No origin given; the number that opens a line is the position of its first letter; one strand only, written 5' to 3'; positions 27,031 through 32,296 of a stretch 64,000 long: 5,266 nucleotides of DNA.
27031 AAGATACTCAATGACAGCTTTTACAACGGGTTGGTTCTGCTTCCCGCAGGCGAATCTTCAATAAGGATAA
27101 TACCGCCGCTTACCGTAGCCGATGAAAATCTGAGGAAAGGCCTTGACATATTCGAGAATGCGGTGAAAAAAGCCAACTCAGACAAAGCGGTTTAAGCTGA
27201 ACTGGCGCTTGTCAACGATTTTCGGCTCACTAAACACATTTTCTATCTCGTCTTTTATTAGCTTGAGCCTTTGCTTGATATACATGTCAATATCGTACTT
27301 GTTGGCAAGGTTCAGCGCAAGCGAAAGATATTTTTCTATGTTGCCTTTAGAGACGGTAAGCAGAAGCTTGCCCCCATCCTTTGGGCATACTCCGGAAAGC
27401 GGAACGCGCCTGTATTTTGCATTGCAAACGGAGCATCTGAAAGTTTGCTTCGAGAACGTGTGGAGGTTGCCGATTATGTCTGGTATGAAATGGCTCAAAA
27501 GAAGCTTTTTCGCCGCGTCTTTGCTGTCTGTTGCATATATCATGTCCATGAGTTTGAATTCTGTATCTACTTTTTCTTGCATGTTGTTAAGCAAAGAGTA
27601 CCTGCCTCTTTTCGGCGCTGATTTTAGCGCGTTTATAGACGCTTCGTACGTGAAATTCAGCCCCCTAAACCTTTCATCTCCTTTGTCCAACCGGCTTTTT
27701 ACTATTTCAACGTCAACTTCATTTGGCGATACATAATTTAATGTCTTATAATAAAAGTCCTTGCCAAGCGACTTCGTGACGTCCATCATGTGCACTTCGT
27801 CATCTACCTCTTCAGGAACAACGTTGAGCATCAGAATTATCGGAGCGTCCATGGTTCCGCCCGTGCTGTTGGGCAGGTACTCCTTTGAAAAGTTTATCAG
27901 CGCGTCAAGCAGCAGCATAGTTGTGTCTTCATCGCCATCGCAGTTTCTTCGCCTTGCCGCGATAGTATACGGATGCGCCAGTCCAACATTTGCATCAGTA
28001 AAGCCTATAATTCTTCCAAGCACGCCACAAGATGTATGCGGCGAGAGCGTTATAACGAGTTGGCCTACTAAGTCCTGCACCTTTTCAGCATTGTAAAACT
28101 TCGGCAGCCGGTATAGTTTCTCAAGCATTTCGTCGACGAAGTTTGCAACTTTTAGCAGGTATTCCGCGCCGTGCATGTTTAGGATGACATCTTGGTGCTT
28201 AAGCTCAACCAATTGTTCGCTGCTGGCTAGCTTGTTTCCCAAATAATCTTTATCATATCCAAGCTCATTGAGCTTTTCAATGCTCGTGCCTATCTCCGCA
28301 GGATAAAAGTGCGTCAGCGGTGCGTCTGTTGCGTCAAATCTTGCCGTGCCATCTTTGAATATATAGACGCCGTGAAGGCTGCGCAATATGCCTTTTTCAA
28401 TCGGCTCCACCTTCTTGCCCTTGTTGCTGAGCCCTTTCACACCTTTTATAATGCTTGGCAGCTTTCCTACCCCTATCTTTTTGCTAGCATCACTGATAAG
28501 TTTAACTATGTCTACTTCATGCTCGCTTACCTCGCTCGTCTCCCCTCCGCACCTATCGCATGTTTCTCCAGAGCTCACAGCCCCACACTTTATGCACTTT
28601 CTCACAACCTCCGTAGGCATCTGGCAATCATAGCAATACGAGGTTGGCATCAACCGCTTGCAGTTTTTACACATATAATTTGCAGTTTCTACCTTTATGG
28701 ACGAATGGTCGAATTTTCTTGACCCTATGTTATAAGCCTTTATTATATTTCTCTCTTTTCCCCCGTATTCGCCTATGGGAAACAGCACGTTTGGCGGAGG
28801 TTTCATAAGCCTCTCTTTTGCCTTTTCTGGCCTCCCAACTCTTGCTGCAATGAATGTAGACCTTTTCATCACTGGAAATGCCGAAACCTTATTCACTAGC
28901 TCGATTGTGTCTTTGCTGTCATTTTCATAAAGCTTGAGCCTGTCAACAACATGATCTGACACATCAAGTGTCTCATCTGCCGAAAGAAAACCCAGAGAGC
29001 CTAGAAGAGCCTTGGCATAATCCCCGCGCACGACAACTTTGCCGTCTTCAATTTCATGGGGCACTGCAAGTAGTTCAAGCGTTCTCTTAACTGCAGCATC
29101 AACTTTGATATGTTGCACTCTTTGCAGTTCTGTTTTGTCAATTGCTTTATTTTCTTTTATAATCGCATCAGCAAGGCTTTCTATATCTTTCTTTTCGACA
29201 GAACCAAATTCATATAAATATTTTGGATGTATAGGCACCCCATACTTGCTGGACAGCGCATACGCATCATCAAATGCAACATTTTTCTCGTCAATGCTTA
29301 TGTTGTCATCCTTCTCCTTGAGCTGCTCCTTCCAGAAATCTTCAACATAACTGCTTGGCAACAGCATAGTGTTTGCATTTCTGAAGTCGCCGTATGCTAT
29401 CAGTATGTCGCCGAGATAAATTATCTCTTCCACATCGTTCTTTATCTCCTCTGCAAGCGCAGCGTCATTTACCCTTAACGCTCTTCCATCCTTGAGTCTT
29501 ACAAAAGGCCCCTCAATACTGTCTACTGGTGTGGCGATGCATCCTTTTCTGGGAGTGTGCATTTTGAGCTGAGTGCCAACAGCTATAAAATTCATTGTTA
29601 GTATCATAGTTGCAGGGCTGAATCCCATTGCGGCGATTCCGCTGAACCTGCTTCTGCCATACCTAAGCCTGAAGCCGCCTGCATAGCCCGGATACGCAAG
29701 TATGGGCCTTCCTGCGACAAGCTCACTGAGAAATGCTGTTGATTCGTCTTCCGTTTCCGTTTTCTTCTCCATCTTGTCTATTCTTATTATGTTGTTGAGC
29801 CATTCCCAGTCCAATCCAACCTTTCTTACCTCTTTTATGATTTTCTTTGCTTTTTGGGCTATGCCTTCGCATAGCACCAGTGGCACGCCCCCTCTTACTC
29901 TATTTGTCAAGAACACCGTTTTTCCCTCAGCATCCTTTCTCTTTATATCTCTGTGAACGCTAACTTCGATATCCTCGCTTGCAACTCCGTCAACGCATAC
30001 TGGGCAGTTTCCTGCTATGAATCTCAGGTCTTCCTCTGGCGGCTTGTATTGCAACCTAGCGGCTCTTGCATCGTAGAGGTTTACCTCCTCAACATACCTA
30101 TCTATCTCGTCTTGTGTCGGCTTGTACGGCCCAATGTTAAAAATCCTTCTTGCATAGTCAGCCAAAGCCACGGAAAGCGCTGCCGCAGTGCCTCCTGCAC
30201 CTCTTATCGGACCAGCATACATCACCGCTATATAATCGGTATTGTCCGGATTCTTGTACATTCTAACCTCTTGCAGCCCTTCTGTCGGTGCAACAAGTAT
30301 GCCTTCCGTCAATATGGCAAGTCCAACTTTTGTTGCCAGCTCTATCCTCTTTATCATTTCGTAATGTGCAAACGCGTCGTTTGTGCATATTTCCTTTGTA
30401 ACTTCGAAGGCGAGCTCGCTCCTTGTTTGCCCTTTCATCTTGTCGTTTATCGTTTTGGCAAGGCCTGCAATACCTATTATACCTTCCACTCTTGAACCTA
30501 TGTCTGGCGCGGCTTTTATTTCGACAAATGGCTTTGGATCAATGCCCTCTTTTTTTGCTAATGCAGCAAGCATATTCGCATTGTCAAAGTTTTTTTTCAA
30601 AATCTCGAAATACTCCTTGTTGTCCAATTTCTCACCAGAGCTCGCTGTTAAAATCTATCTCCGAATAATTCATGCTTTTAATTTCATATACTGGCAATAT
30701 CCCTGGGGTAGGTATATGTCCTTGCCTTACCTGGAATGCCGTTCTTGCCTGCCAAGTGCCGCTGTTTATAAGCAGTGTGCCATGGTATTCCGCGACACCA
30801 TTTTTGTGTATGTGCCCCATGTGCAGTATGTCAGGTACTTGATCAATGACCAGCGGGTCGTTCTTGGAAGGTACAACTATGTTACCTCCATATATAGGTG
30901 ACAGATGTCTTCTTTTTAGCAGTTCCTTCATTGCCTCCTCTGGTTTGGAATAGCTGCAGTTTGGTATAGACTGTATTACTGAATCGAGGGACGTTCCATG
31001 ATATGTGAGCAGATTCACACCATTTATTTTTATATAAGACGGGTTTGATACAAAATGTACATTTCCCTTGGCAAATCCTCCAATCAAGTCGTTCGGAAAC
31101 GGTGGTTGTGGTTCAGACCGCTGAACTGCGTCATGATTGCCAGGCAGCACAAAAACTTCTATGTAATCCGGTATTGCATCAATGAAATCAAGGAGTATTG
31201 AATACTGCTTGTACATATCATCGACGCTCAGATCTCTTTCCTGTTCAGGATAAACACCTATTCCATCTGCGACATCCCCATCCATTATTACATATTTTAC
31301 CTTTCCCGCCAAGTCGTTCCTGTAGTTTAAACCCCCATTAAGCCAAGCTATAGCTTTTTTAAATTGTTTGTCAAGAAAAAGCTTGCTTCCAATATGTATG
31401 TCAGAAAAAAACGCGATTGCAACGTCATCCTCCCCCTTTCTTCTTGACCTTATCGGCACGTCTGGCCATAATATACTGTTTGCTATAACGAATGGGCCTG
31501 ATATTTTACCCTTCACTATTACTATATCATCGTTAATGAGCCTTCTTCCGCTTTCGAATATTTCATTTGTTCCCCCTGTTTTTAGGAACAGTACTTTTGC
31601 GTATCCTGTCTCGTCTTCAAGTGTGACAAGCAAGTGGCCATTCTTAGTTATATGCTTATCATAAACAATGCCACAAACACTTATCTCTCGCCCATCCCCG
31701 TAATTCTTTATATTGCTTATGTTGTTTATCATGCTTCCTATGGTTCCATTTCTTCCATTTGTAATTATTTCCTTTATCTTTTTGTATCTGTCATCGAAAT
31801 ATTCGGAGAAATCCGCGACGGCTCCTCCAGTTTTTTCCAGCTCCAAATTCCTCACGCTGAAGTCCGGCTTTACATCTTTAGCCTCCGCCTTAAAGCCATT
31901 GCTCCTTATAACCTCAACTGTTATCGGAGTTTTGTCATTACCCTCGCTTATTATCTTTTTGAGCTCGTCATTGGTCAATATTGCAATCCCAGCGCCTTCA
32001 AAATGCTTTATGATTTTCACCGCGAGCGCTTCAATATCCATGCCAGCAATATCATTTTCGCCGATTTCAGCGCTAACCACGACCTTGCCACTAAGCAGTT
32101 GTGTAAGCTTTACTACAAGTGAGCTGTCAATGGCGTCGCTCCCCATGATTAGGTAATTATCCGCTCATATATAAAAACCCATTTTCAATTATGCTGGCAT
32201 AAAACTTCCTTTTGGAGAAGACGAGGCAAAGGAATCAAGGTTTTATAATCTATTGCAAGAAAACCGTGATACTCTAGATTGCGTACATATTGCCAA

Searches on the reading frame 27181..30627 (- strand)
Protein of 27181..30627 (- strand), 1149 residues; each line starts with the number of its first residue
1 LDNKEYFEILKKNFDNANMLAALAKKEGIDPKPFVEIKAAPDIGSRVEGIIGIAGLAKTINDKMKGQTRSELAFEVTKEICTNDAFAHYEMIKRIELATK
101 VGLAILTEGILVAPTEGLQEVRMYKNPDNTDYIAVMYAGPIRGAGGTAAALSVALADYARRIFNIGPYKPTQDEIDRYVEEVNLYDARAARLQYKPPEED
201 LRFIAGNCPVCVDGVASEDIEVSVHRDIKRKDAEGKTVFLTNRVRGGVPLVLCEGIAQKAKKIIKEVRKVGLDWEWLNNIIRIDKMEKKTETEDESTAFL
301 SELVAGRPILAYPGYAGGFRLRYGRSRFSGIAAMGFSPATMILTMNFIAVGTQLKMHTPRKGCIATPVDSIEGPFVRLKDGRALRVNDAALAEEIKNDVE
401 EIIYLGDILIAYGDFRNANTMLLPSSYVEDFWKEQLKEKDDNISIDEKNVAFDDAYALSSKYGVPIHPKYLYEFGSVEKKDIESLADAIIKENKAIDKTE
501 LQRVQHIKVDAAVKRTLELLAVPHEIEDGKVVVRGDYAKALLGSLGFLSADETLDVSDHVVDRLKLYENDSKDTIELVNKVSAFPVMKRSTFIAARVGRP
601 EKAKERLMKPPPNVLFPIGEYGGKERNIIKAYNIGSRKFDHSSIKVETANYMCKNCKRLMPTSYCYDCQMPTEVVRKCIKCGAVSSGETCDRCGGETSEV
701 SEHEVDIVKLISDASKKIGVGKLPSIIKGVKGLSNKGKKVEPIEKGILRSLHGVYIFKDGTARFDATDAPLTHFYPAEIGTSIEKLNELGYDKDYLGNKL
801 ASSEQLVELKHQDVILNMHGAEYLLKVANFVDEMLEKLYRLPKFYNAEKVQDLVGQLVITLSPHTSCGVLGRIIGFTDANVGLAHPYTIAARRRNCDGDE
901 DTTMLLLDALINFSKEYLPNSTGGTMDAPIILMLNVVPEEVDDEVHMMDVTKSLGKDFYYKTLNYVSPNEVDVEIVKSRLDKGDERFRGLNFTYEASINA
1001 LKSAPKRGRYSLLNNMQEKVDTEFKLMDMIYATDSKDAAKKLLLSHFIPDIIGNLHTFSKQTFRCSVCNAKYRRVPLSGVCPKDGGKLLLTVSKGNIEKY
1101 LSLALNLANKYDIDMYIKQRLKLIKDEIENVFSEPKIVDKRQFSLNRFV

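Call 14: search_protein_families(library=pfam, proteins=[window:27181-30627:-], max_evalue=0.001)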
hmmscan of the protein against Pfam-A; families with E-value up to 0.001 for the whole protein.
window:27181-30627:- (1149 aa): 3 families
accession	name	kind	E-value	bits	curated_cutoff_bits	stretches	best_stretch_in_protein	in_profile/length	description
PF24846.1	PolC_DP2_cat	-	5.6e-117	390.4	24.3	1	726-1019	7-299/299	DNA polymerase II large subunit DP2, catalytic domain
PF24844.1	PolC_DP2_central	-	3.5e-111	372.1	24.3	1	292-681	7-366/372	DNA polymerase II large subunit DP2, central domain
PF03833.19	PolC_DP2_N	-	8e-91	304.4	24.3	1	5-281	1-269/271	DNA polymerase II large subunit DP2, N-terminal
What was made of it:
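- On PolD DP1 / polymerase B-subunit: The genuine DP1 (30632-32146) and DP2 (27178-30627) are in the same window (call 14).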

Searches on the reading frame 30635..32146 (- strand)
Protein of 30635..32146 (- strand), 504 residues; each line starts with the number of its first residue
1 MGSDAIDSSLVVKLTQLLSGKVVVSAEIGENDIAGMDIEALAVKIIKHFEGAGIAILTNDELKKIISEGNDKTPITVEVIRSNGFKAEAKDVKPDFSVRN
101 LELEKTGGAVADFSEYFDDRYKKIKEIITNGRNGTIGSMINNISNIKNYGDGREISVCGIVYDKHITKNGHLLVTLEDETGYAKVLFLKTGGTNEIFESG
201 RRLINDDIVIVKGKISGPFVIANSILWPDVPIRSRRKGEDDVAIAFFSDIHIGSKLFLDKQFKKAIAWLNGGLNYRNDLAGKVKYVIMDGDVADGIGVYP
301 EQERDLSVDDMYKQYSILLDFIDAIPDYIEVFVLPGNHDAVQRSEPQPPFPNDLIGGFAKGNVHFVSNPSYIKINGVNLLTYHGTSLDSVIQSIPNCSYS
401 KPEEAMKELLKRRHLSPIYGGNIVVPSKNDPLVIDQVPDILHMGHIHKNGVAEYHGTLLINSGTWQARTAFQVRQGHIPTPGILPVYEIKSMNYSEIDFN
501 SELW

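Call 14: search_protein_families(library=pfam, proteins=[window:30635-32146:-], max_evalue=0.001)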
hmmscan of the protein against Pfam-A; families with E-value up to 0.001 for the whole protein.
window:30635-32146:- (504 aa): 4 families
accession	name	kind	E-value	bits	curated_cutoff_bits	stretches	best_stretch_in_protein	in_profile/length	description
PF04042.21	DNA_pol_E_B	-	8.6e-16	58.4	29.1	1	307-445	58-203/210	DNA polymerase alpha/epsilon subunit B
PF00149.33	Metallophos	-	4.8e-12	47.1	21.5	1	244-448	3-190/191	Calcineurin-like phosphoesterase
PF01336.31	tRNA_anti-codon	-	9.4e-06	25.9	27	1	155-216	1-58/75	OB-fold nucleic acid binding domain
PF12850.12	Metallophos_2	-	3.1e-05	24.5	27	1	283-468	27-138/154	Calcineurin-like phosphoesterase superfamily domain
